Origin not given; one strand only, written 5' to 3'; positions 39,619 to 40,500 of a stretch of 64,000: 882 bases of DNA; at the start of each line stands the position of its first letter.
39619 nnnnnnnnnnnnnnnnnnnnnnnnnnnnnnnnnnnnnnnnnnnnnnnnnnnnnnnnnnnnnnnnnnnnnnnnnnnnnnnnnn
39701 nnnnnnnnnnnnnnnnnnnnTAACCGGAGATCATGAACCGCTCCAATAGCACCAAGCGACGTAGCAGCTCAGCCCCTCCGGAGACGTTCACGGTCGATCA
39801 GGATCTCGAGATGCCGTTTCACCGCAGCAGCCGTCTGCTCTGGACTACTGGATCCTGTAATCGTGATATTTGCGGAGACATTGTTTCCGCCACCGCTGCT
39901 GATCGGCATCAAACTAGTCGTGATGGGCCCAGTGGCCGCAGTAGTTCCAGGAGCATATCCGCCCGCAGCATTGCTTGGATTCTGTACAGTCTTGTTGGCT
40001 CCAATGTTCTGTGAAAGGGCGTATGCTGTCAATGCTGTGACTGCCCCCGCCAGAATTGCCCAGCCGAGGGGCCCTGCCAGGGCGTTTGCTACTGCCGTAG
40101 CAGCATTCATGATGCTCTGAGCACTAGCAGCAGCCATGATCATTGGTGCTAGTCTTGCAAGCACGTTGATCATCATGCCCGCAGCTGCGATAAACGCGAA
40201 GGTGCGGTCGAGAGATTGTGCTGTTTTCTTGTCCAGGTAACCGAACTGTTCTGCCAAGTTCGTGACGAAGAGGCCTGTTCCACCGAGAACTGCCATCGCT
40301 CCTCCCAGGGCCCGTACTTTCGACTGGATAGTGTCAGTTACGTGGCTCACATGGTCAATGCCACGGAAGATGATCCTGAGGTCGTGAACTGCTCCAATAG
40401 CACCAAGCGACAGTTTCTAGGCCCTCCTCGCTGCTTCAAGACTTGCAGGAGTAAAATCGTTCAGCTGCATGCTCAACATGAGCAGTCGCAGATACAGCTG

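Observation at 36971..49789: ~12.8-kb integrated element in a tRNA gene (candidate thaumarchaeal provirus or integrative element)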

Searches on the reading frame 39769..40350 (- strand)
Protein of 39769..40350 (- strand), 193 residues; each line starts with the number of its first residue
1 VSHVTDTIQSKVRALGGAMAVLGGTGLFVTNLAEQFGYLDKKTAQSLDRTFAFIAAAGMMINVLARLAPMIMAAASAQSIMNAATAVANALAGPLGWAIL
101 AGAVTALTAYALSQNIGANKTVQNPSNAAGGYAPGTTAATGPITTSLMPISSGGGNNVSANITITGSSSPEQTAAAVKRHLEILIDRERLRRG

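Call 9: search_protein_families(library=pfam, max_evalue=0.1, proteins=[window:39769-40350:-])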
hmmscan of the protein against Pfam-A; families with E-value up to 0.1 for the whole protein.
window:39769-40350:- (193 aa): 0 families

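Call 12: search_protein_families(library=phrogs, max_evalue=0.01, proteins=[window:39769-40350:-])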
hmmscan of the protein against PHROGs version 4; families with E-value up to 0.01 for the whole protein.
window:39769-40350:- (193 aa): 0 families

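Call 36: find_related_loci(query=window:39769-40350:-, collection=viral_contigs, flank=10000)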
Query window:39769-40350:- (193 aa) in viral_contigs; peptide patterns used: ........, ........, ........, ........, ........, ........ (x = any residue, [..] = any of these).
22 stretches matched a pattern, but none encodes a relative of the query by tblastn (E <= 1e-3).

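Call 54: find_homologous_proteins(query=window:39769-40350:-, max_evalue=0.01)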
Query window:39769-40350:- (193 aa): 24 proteins with E <= 0.01 among 834 candidates.
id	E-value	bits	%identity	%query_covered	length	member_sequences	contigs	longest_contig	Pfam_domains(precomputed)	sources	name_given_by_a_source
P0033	3.6e-112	390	100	100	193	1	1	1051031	-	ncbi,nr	ncbi:MAG TPA: hypothetical protein VFE98_08625 [Candidatus Bathyarchaeia archaeon]|nr:hypothetical p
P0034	1.2e-72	261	73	99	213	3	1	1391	-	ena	-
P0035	5.1e-54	201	54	99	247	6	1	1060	-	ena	-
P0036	1.3e-52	196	53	100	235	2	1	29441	-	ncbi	-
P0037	3.8e-47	178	50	100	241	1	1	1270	-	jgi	jgi:hypothetical protein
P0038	1.0e-46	177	50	100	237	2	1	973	-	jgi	-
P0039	1.6e-46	176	49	100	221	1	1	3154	-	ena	-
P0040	9.3e-45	171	50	100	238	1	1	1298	-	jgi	-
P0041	3.0e-44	169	50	99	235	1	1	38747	-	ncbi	-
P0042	5.0e-44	168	47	100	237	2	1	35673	-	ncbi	-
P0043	6.1e-44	168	48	100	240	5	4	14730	-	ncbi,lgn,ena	-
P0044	6.6e-44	168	48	100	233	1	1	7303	-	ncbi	-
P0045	3.4e-43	166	48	98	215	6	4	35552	-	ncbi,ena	-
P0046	4.3e-43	165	48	99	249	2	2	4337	-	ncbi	-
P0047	1.3e-42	164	50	100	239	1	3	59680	-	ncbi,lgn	-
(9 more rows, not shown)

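Call 55: find_encoding_contigs(protein=P0033, flank=10000, max_places=3)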
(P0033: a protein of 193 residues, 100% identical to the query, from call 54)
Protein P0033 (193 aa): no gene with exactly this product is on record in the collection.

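Call 56: find_encoding_contigs(protein=P0047, flank=10000, max_places=2)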
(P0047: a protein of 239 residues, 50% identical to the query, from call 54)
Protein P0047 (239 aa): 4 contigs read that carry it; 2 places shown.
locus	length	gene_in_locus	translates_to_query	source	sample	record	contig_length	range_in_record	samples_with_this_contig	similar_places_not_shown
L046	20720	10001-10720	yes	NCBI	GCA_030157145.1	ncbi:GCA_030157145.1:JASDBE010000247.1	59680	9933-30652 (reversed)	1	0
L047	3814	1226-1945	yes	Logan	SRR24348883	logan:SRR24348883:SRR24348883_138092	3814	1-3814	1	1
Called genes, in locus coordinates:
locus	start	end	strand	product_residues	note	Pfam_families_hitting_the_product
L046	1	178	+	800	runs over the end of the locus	-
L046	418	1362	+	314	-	-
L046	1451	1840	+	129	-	-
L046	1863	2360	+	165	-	-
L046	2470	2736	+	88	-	-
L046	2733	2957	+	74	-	-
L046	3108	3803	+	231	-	-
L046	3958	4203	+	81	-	-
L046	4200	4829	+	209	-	-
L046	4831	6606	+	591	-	PF13088:BNR_2 (faint)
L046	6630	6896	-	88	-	-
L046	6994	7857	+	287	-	PF02086:MethyltransfD12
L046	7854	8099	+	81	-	-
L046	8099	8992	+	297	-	PF18906:Phage_tube_2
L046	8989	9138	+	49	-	-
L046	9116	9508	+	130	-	PF04883:HK97-gp10_like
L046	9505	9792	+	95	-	-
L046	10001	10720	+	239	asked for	-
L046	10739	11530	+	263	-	-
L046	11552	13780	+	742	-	-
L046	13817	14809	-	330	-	PF14338:Mrr_N, PF04471:Mrr_cat, PF22722:NA-iREase1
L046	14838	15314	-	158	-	-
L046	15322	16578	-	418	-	PF01555:N6_N4_Mtase, PF04471:Mrr_cat (weak)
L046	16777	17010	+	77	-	-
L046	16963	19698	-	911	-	PF00404:Dockerin_1 (faint)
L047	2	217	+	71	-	?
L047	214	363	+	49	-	-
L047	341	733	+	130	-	PF04883:HK97-gp10_like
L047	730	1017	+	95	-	-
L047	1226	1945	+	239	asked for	-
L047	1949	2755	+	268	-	-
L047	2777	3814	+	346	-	?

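Call 57: find_encoding_contigs(protein=P0041, flank=10000, max_places=2)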
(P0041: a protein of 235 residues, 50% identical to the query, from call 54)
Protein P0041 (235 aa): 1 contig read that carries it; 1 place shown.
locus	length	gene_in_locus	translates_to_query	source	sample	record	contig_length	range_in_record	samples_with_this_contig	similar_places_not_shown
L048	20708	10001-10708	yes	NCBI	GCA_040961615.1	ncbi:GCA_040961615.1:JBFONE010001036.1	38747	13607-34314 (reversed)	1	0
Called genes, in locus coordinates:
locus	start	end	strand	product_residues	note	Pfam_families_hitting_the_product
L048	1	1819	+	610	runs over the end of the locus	-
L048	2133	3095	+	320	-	-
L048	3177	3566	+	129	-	-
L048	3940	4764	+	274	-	-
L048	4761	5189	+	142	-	-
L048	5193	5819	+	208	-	-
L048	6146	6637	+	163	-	-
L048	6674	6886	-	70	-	-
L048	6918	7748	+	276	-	PF02086:MethyltransfD12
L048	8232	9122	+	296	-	PF18906:Phage_tube_2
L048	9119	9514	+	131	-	PF04883:HK97-gp10_like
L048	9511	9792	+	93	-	-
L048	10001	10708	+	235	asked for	-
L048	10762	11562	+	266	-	-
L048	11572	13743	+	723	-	-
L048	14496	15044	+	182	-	-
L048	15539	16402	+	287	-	-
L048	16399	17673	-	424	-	PF13632:Glyco_trans_2_3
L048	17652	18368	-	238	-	PF03721:UDPG_MGDP_dh_N, PF00984:UDPG_MGDP_dh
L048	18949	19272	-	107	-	-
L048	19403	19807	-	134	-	-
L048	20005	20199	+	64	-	-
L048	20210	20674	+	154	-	-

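Call 59: search_protein_families(library=phrogs, max_evalue=0.01, proteins=[L046:418-1362:+, L046:1451-1840:+, L046:1863-2360:+, L046:3108-3803:+, L046:4200-4829:+, L046:4831-6606:+, L046:8099-8992:+, L046:9505-9792:+, L046:10739-11530:+, L046:11552-13780:+])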
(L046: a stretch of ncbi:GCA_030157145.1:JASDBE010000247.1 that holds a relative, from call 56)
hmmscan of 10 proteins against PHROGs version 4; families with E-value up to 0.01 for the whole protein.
L046:418-1362:+ (314 aa): 0 families

L046:1451-1840:+ (129 aa): 0 families

L046:1863-2360:+ (165 aa): 0 families

L046:3108-3803:+ (231 aa): 0 families

L046:4200-4829:+ (209 aa): 2 families
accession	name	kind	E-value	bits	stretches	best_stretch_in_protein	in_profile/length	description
phrog_17057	-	unknown function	2.6e-06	28.2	1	13-72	11-72/225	-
phrog_442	-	connector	1.9e-05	25.1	1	60-156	127-212/270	head-tail adaptor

L046:4831-6606:+ (591 aa): 0 families

L046:8099-8992:+ (297 aa): 1 family
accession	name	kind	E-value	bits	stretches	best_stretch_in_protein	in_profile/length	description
phrog_290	-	tail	4.8e-17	63.4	1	17-272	23-298/411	minor tail protein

L046:9505-9792:+ (95 aa): 0 families

L046:10739-11530:+ (263 aa): 0 families

L046:11552-13780:+ (742 aa): 1 family
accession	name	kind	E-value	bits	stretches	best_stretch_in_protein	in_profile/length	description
phrog_52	-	tail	0.00052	20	1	608-691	429-513/677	tail protein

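Call 61: search_dna_similar(query=P0047, collection=phages, mode=protein, max_evalue=0.01, max_rows=10)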
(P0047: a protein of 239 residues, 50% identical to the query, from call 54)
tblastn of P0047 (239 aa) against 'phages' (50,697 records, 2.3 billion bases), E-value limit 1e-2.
No match.

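Call 63: search_solved_structures(query=A4, max_evalue=1, show_alignments=2)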
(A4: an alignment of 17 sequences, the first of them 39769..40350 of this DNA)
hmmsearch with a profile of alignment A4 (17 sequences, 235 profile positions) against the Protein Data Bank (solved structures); distinct sequences matched with E-value up to 1: 1.
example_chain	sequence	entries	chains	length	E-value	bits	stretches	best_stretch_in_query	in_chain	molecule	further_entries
27hh_A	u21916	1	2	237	0.11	15.5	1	153-224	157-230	Orotidine 5'-phosphate decarboxylase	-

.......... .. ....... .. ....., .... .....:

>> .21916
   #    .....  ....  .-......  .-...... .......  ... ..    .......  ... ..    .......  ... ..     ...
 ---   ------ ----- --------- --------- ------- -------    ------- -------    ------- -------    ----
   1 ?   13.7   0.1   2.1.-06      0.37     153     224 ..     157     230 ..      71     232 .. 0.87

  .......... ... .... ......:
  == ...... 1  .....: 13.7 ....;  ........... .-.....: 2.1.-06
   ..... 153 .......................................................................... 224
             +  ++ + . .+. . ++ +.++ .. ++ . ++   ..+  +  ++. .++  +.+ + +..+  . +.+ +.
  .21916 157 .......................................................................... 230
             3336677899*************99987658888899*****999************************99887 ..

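Call 64: search_protein_families(library=phrogs, alignment_id=A4, max_evalue=0.01)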
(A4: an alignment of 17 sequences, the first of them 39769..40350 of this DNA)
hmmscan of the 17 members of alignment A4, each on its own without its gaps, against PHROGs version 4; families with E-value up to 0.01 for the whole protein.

A. member 1, window:39769-40350:- (193 aa): 0 families

B. families by the number of members that match (of 17 scanned): 4 families
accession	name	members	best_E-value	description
phrog_1272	-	3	0.0017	tail length tape measure protein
phrog_1686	-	2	0.0082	tail length tape measure protein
phrog_1293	-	1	0.0067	tail length tape measure protein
phrog_21550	-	1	0.0096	-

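Call 65: search_protein_families(library=pfam, alignment_id=A4, max_evalue=0.05)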
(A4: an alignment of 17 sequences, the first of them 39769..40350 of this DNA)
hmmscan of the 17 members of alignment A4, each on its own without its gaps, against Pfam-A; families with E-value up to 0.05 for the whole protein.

A. member 1, window:39769-40350:- (193 aa): 0 families

B. families by the number of members that match (of 17 scanned): 0 families

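Call 86: search_protein_representatives(alignment_id=A4)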
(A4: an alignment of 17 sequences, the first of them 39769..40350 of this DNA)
Query: 17 sequences, 235 profile positions. Proteins with E-value up to 0.001 (for the whole library): 318; up to 1e-10: 19; up to 1e-30: 10. The best 150 are listed.
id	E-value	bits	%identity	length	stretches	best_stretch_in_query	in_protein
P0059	1.2e-108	378.7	-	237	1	1-235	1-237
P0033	6.3e-74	265.0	-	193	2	22-147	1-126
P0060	5.5e-64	232.5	-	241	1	4-231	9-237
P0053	1.1e-54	202.1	-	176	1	48-235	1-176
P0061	8.5e-49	182.8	-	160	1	43-227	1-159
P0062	1.3e-48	182.1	-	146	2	68-190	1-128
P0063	5.3e-41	157.3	-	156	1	93-235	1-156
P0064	7.2e-40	153.6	-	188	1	1-81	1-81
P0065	5.9e-38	147.3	-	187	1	91-212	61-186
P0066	5.7e-32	127.7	-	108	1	126-235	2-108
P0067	8.0e-24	101.0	-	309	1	73-233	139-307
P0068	3.4e-22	95.7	-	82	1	161-235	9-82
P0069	1.2e-19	87.4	-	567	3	140-200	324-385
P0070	7.2e-18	81.6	-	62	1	174-235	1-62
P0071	2.1e-17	80.0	-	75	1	94-150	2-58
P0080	1.0e-09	54.8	-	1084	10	102-224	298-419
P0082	1.4e-09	54.4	-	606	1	130-228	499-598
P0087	8.5e-08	48.6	-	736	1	155-226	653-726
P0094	1.9e-07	47.5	-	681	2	102-224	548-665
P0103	4.7e-07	46.2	-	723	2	135-218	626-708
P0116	9.6e-07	45.1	-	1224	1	159-226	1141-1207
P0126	2.1e-06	44.0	-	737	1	144-234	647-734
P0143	6.0e-06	42.5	-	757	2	153-233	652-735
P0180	2.8e-05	40.4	-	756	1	77-223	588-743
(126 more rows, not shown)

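Call 88: search_protein_families(library=phrogs, max_evalue=0.001, proteins=[P0080, P0087, P0116, P0103, P0094, P0126, P0069, P0082, P0143, P0180])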
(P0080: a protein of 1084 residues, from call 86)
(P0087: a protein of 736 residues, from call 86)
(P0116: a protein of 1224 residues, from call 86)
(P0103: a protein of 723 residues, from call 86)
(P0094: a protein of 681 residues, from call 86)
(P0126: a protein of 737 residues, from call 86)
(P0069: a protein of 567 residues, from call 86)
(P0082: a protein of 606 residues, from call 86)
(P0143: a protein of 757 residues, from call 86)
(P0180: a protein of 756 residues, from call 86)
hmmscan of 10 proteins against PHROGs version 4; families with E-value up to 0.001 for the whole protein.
P0080 (1084 aa): 1 family
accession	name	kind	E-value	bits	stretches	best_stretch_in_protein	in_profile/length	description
phrog_6321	-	unknown function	5.2e-05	24.6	0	1029-1080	10-66/76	-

P0087 (736 aa): 27 families (the best 25 are shown)
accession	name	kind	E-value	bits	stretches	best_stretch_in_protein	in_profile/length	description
phrog_1533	-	tail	9.9e-78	263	1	18-541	201-711/1688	tail length tape measure protein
phrog_991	-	tail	4.5e-65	221.1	1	15-455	229-667/1966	tail length tape measure protein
phrog_1272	-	tail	3.9e-50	171.7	1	21-460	211-664/1606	tail length tape measure protein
phrog_1293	-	tail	1.6e-47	163.1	1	27-469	140-603/1424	tail length tape measure protein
phrog_4704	-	tail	9.1e-45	154.4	1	21-449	171-600/625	tail length tape measure protein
phrog_167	-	tail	2.5e-37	129.2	1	26-548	248-735/1555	tail length tape measure protein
phrog_28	-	tail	6.2e-35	122.1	1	27-454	200-671/1228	tail length tape measure protein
phrog_9696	-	tail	7.6e-26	91.2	1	41-255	51-267/1415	tail length tape measure protein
phrog_23013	-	tail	6.2e-24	84.8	1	42-488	109-554/1379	tail length tape measure protein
phrog_5218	-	unknown function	1.3e-20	74.2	1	22-481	182-680/1599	-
phrog_58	-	tail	1.9e-20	73.9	1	21-460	290-643/1544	tail length tape measure protein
phrog_38390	-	tail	2.7e-20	73.1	1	7-314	4-317/1029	tail length tape measure protein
phrog_5493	-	tail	1.9e-18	67.2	1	19-327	21-319/1102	tail length tape measure protein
phrog_14441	-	tail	6.5e-18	66.3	1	54-231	63-240/241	tail length tape measure protein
phrog_5448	-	tail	1.2e-17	63.2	2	191-629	423-849/3103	tail length tape measure protein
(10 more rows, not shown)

P0116 (1224 aa): 23 families
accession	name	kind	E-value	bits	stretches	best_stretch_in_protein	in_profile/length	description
phrog_1533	-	tail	9e-58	196.8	1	10-621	176-751/1688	tail length tape measure protein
phrog_28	-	tail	4.3e-44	152.4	1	10-689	193-869/1228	tail length tape measure protein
phrog_4704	-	tail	1.3e-42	147.3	1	16-425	141-563/625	tail length tape measure protein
phrog_9696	-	tail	7.3e-38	131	1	25-314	20-315/1415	tail length tape measure protein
phrog_991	-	tail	1.2e-37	130.2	1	7-510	224-736/1966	tail length tape measure protein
phrog_1293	-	tail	2e-37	129.6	2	7-405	102-522/1424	tail length tape measure protein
phrog_1272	-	tail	3e-36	125.7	1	9-464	185-673/1606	tail length tape measure protein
phrog_167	-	tail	7.5e-30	104.4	1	18-410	212-581/1555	tail length tape measure protein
phrog_5218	-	unknown function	1.5e-27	97.3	1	7-502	156-698/1599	-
phrog_5493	-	tail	5.5e-24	85.6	1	27-275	14-259/1102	tail length tape measure protein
phrog_58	-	tail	2.1e-19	70.5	1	16-463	280-644/1544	tail length tape measure protein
phrog_38390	-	tail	2.9e-18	66.4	1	34-315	16-289/1029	tail length tape measure protein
phrog_37649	-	tail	1.1e-17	63.6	1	129-511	500-874/2006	tail length tape measure protein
phrog_19074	-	unknown function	5.7e-15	55.3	1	70-371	140-447/1384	-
phrog_28420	-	tail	1.7e-14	53.9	1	76-355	51-321/906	tail length tape measure protein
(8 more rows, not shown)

P0103 (723 aa): 2 families
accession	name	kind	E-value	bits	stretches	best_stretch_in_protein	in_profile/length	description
phrog_3779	-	tail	1e-08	34.7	1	96-235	235-379/1225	tail length tape measure protein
phrog_32115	-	unknown function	0.00034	19.5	1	95-277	141-308/1310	-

P0094 (681 aa): 1 family
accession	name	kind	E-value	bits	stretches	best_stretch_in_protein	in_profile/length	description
phrog_8462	-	tail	0.00023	21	1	21-270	43-277/672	tail length tape measure protein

P0126 (737 aa): 0 families

P0069 (567 aa): 0 families

P0082 (606 aa): 1 family
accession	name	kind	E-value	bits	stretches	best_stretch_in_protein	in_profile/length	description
phrog_26084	-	tail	7.7e-11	41.7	1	22-190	263-442/1263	tail length tape measure protein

P0143 (757 aa): 19 families
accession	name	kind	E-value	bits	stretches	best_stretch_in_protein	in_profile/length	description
phrog_13338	-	unknown function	1.1e-35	124.2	1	40-336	22-287/903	-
phrog_8462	-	tail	1.1e-30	108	1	50-312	42-296/672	tail length tape measure protein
phrog_2276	-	tail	1.9e-26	94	1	22-281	21-302/673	tail length tape measure protein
phrog_9483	-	tail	5.3e-20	72.5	1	52-248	40-229/657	tail length tape measure protein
phrog_8125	-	tail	1.8e-19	71.2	1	58-259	69-267/578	tail length tape measure protein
phrog_22443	-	unknown function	1.1e-16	61.2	1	40-269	16-254/1064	-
phrog_2854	-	tail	2e-16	60.9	1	48-407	38-363/855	tail length tape measure protein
phrog_9570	-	tail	2.5e-15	57.4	1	50-312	66-290/689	tail length tape measure protein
phrog_3981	-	tail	6.5e-14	52.9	1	23-549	14-463/584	tail length tape measure protein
phrog_33680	-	unknown function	5e-13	49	1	15-260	260-494/726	-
phrog_3824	-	unknown function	7e-12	46.1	1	64-260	62-254/750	-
phrog_28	-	tail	1.2e-11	44.9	1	129-744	447-770/1228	tail length tape measure protein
phrog_12506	-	tail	9.8e-10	39.3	1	26-214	26-186/218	tail length tape measure protein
phrog_10574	-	tail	1.8e-09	37.9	1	1-245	1-236/640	tail length tape measure protein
phrog_1533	-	tail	1.7e-08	33.5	1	138-408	425-724/1688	tail length tape measure protein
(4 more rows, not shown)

P0180 (756 aa): 0 families
